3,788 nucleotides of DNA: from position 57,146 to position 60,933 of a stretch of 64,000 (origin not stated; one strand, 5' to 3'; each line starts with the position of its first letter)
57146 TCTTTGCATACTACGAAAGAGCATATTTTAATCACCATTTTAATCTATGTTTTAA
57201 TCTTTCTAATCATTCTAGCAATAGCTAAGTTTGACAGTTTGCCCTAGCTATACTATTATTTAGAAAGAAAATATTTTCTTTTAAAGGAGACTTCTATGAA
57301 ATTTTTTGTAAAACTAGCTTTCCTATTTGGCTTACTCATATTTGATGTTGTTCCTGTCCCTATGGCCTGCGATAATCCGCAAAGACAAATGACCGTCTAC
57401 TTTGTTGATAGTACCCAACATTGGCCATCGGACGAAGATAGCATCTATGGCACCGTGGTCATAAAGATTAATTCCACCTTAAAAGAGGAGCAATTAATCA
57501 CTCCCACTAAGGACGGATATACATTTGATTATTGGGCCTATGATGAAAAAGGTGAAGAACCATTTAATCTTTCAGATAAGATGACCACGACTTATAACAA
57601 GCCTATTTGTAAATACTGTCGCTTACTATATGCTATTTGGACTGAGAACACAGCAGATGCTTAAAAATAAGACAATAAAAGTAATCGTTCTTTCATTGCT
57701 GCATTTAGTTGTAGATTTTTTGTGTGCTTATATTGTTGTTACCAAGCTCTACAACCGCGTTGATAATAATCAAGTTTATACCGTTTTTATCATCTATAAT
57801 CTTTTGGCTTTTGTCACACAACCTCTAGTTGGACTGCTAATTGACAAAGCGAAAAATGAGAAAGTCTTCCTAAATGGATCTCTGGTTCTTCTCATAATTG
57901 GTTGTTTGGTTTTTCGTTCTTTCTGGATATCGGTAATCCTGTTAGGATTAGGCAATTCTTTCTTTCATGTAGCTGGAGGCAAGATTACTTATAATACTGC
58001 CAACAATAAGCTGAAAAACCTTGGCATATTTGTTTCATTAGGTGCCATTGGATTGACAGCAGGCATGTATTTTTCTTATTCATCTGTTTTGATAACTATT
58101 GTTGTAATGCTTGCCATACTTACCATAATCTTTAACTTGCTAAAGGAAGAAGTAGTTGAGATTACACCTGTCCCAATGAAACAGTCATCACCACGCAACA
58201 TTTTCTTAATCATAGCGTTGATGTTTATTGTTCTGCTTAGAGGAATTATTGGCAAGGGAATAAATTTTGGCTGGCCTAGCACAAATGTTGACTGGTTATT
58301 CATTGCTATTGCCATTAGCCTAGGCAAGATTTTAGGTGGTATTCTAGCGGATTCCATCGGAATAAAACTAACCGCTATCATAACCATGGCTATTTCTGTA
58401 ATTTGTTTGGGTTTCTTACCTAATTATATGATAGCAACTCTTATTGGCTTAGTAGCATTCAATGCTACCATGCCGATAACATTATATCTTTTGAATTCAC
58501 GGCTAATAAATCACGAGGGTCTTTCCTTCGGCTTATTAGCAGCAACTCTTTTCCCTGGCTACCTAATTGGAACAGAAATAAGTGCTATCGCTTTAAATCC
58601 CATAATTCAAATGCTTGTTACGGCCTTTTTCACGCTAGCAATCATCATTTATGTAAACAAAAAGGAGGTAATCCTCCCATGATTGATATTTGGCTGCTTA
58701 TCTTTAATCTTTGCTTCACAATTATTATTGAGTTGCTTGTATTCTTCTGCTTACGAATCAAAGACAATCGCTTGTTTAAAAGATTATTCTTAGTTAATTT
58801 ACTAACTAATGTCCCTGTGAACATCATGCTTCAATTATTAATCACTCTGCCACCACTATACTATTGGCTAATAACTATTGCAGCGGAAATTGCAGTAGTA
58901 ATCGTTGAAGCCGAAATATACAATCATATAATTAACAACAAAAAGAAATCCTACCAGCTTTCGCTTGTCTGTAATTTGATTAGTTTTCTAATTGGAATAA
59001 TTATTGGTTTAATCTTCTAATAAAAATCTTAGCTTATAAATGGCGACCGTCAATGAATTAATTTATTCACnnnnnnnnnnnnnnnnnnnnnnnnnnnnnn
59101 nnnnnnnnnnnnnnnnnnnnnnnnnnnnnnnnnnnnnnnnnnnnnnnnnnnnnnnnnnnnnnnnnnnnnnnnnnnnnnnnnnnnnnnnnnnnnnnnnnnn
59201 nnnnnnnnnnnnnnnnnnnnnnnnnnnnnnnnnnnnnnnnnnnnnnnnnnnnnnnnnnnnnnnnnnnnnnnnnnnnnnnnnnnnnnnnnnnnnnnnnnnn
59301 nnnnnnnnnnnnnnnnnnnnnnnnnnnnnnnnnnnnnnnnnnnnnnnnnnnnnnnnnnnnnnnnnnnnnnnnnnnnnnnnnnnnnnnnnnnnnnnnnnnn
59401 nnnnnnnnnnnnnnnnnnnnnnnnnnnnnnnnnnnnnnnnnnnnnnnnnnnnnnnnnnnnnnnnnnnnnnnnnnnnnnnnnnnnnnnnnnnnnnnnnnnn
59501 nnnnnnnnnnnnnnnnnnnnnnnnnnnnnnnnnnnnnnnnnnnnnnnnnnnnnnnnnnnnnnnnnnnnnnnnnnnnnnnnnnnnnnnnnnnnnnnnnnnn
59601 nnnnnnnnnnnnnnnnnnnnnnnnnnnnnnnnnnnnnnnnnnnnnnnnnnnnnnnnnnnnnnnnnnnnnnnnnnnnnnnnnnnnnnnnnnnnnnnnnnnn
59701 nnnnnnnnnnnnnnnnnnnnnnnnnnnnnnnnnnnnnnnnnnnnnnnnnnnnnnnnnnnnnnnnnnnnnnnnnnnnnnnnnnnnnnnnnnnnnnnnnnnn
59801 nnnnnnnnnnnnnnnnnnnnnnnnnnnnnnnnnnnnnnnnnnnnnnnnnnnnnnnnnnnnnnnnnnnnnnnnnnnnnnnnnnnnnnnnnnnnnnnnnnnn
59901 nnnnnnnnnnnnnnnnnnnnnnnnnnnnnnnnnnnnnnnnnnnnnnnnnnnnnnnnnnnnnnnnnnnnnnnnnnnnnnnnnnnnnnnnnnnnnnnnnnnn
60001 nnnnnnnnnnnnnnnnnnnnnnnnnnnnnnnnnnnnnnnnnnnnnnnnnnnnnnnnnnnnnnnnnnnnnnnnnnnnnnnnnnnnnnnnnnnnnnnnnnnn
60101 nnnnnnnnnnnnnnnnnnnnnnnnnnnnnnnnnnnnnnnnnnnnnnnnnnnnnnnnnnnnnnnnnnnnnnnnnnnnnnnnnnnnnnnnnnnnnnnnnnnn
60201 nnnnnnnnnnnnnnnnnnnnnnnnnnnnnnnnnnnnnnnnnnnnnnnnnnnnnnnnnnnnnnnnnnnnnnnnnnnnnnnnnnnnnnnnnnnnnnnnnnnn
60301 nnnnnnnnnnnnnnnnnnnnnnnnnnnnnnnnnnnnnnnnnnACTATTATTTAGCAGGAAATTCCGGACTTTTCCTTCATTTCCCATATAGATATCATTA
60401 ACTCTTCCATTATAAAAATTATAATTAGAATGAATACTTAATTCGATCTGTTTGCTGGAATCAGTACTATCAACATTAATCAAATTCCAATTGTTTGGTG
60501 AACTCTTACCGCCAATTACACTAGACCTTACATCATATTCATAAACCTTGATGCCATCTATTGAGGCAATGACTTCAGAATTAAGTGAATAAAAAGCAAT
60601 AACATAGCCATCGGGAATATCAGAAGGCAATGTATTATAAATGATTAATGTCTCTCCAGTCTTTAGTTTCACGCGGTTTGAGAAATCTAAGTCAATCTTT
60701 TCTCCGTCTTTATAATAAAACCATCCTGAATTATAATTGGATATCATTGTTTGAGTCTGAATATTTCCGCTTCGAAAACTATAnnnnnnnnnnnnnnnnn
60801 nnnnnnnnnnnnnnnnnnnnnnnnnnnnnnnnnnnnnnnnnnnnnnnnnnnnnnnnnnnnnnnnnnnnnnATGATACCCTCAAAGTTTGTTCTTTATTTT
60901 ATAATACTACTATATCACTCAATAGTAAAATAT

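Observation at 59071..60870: Orphan 7TM sensor kinase whose phospho-acceptor His is replaced by Asn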

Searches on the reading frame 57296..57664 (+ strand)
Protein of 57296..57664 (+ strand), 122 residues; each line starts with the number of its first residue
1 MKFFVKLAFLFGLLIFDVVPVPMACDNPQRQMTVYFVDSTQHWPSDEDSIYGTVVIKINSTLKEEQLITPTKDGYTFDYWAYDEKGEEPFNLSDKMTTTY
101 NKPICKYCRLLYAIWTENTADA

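Call 10: search_protein_families(library=pfam, proteins=[window:57296-57664:+], max_evalue=0.01)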
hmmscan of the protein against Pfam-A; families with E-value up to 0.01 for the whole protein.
window:57296-57664:+ (122 aa): 1 family
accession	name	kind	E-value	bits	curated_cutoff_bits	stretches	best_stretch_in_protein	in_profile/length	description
PF09479.16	Flg_new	-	4.9e-06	27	27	1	57-101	15-59/65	Listeria-Bacteroides repeat domain (List_Bact_rpt)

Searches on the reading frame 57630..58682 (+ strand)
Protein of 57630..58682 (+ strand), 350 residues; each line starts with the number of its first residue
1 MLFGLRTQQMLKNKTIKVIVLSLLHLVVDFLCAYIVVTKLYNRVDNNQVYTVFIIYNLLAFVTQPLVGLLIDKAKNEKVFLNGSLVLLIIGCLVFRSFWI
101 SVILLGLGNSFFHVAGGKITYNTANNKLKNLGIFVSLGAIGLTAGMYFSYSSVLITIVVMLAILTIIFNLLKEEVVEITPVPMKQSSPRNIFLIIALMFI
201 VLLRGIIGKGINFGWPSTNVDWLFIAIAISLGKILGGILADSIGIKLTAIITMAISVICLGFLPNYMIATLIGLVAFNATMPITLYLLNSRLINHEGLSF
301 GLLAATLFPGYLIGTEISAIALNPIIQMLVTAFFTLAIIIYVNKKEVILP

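Call 10: search_protein_families(library=pfam, proteins=[window:57630-58682:+], max_evalue=0.01)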
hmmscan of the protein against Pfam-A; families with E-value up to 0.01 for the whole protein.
window:57630-58682:+ (350 aa): 1 family
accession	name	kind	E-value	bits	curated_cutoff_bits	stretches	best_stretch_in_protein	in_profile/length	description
PF07690.21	MFS_1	-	3.2e-09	36.6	33.4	1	44-314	29-346/347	Major Facilitator Superfamily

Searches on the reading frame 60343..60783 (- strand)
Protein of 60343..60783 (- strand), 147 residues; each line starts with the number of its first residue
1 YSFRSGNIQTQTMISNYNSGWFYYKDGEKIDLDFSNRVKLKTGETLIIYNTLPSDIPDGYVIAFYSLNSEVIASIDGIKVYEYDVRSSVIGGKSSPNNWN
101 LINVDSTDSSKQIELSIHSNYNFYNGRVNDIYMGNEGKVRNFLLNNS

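Call 78: predict_structure(alignment_id=A2)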
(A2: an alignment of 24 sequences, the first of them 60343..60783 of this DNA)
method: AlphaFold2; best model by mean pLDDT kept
length: 147 residues; sequences in the alignment: 24
mean_pLDDT: 86.1   pTM: 0.80
mean pLDDT of the five models: 86.1, 86.1, 85.1, 84.8, 83.9
residues with pLDDT >= 90: 91; 70-90: 33; 50-70: 14; < 50: 9
segments of 3 or more residues with pLDDT < 50: 1-9
pLDDT, mean of each block of 10 residues (from residue 1): 46 85 96 89 92 97 92 97 74 71 98 94 77 96 89
secondary structure, 60 per line:
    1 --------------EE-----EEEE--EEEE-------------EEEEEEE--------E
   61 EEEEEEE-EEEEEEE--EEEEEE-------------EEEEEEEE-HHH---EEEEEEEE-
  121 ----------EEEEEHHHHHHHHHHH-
elements in order: E22-25 E28-31 E45-51 E60-67 E69-75 E78-83 E97-104 E112-119 E131-135 H136-146

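Call 80: fold_search(model_id=the predicted structure, library=pdb)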
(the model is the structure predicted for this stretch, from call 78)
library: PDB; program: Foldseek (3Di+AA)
matches with E <= 10: 1571; with E <= 0.001: 0
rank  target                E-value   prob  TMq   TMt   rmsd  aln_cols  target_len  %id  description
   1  2w1w_B                1.5e-03  1.00  0.40  0.44   9.6       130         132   12  Native structure of a family 35 carbohydrate binding module from Clostridium thermocellum (released 2009-01-20)
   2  2vzp_B                1.5e-03  0.99  0.35  0.40  10.9       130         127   13  Atomic Resolution Structure of the C-terminal CBM35 from Amycolatopsis orientalis exo-chitosanase CsxA (released 2009-01-13)
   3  2ygm_B                1.6e-03  0.99  0.38  0.18  15.1       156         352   11  THE X-RAY CRYSTAL STRUCTURE OF TANDEM CBM51 MODULES OF SP3GH98, THE FAMILY 98 GLYCOSIDE HYDROLASE FROM STREPTOCOCCUS P (released 2011-06-22)
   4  2vzp_A                1.7e-03  0.97  0.32  0.35  11.3       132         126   14  Atomic Resolution Structure of the C-terminal CBM35 from Amycolatopsis orientalis exo-chitosanase CsxA (released 2009-01-13)
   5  3wnp_A                1.8e-03  0.92  0.28  0.09  12.3       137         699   15  D308A, F268V, D469Y, A513V, and Y515S quintuple mutant of Bacillus circulans T-3040 cycloisomaltooligosaccharide gluca (released 2014-02-05)
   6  2vng_B                1.9e-03  0.99  0.36  0.31  15.4       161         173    9  Family 51 carbohydrate binding module from a family 98 glycoside hydrolase produced by Clostridium perfringens in comp (released 2008-02-19)
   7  3wnn_B                1.9e-03  0.92  0.29  0.09  12.1       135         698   14  D308A mutant of Bacillus circulans T-3040 cycloisomaltooligosaccharide glucanotransferase complexed with isomaltooctao (released 2014-02-05)
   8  6mvf_A                2.0e-03  1.00  0.53  0.15   4.5       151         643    9  Crystal structure of FMN-binding beta-glucuronidase from Facaelibacterium prausnitzii L2-6 (released 2019-01-30)
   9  2w3j                  2.2e-03  0.99  0.35  0.37   9.9       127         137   12  Structure of a family 35 carbohydrate binding module from an environmental isolate (released 2009-01-20)
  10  2xom_A                2.4e-03  0.95  0.31  0.32  11.4       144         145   12  Atomic resolution structure of TmCBM61 in complex with beta-1,4- galactotriose (released 2010-09-08)
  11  2w1w_A                2.6e-03  0.99  0.37  0.41  10.2       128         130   12  Native structure of a family 35 carbohydrate binding module from Clostridium thermocellum (released 2009-01-20)
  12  2ygl_B                2.7e-03  0.99  0.38  0.18  15.7       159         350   11  The X-ray crystal structure of tandem CBM51 modules of Sp3GH98, the family 98 glycoside hydrolase from Streptococcus p (released 2011-06-22)
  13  7pjj                  2.7e-03  0.99  0.41  0.11   6.8       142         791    9  Structure of the Family-3 Glycosyl Hydrolase BcpE2 from Streptomyces scabies (released 2022-07-13)
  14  2w47_A                2.7e-03  0.99  0.37  0.39   9.8       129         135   13  Clostridium thermocellum CBM35 in complex with delta-4,5- anhydrogalacturonic acid (released 2009-01-27)
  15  2ygl_A                3.0e-03  0.96  0.32  0.16  15.0       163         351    9  The X-ray crystal structure of tandem CBM51 modules of Sp3GH98, the family 98 glycoside hydrolase from Streptococcus p (released 2011-06-22)
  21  3jyb_A                4.7e-03  0.99  0.36  0.38   7.4       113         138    9  Crystal Structure of the RetS periplasmic domain (released 2010-02-16)
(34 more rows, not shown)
